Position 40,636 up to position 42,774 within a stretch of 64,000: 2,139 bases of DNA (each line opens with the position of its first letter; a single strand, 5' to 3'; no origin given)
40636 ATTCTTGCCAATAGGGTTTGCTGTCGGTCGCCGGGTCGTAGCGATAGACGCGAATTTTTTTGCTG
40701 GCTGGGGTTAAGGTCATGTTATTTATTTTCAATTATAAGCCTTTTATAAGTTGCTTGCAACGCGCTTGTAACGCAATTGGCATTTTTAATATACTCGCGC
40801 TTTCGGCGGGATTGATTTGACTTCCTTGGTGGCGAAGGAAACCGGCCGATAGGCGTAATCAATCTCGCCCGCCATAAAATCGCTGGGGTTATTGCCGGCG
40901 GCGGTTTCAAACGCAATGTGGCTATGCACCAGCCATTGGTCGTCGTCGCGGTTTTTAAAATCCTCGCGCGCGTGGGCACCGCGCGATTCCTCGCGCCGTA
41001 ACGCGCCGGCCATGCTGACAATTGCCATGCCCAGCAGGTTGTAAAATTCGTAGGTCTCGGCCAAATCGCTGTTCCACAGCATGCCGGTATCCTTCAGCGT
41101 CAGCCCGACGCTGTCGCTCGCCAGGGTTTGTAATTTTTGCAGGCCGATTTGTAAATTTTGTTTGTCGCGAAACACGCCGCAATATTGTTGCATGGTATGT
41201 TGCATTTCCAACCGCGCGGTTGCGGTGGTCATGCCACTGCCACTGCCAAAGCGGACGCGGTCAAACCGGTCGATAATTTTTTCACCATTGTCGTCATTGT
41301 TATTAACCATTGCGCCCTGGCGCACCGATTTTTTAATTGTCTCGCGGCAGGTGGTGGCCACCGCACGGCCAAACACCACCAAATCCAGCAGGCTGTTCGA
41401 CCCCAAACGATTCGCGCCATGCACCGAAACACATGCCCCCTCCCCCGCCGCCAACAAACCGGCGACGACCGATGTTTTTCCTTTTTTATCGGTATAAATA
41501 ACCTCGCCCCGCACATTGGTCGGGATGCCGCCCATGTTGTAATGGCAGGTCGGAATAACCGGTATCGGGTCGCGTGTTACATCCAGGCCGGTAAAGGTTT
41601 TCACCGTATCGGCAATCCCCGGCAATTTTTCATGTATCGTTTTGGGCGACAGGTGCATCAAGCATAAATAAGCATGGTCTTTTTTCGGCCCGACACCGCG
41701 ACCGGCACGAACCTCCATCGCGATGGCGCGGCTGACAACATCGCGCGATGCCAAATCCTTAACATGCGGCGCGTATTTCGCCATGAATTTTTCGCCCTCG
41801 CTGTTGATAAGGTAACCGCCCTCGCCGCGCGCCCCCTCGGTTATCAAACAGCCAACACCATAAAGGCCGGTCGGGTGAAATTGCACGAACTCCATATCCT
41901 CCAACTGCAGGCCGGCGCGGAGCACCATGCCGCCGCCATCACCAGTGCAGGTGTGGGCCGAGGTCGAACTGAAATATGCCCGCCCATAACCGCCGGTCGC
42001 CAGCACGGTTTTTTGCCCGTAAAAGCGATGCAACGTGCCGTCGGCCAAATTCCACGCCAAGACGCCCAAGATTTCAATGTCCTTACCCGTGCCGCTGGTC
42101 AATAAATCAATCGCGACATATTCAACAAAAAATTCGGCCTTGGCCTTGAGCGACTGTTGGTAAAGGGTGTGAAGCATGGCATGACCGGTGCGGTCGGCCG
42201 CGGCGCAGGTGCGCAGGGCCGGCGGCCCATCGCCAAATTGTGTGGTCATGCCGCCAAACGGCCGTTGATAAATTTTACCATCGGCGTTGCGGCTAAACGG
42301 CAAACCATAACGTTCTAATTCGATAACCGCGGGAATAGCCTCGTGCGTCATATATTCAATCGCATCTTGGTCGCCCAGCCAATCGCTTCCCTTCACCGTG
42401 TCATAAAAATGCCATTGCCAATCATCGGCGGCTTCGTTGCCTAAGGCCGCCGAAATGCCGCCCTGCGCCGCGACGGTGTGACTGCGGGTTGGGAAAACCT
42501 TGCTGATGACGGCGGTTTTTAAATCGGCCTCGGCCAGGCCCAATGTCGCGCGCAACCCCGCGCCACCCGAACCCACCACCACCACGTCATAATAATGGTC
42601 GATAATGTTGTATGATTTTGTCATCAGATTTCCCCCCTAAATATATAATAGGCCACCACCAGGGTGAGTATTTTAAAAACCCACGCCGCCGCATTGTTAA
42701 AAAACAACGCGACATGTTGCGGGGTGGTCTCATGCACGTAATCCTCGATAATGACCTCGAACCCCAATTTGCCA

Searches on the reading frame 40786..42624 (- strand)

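Call 65: search_protein_families(library=pfam, proteins=[window:40786-42624:-])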
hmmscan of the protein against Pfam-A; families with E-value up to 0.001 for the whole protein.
window:40786-42624:- (612 aa): 4 families
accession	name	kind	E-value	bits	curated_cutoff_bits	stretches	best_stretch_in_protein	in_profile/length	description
PF00890.30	FAD_binding_2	-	7.3e-115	384.9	20.4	1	13-412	1-414/414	FAD binding domain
PF02910.25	Succ_DH_flav_C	-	1.3e-36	125.8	20.8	1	471-612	1-130/130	Fumarate reductase flavoprotein C-term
PF07992.20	Pyr_redox_2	-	2.9e-05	24.1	26.1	1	12-65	1-50/291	Pyridine nucleotide-disulphide oxidoreductase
PF01946.23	Thi4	-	0.00043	20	26.2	0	12-42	18-49/235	Thi4 family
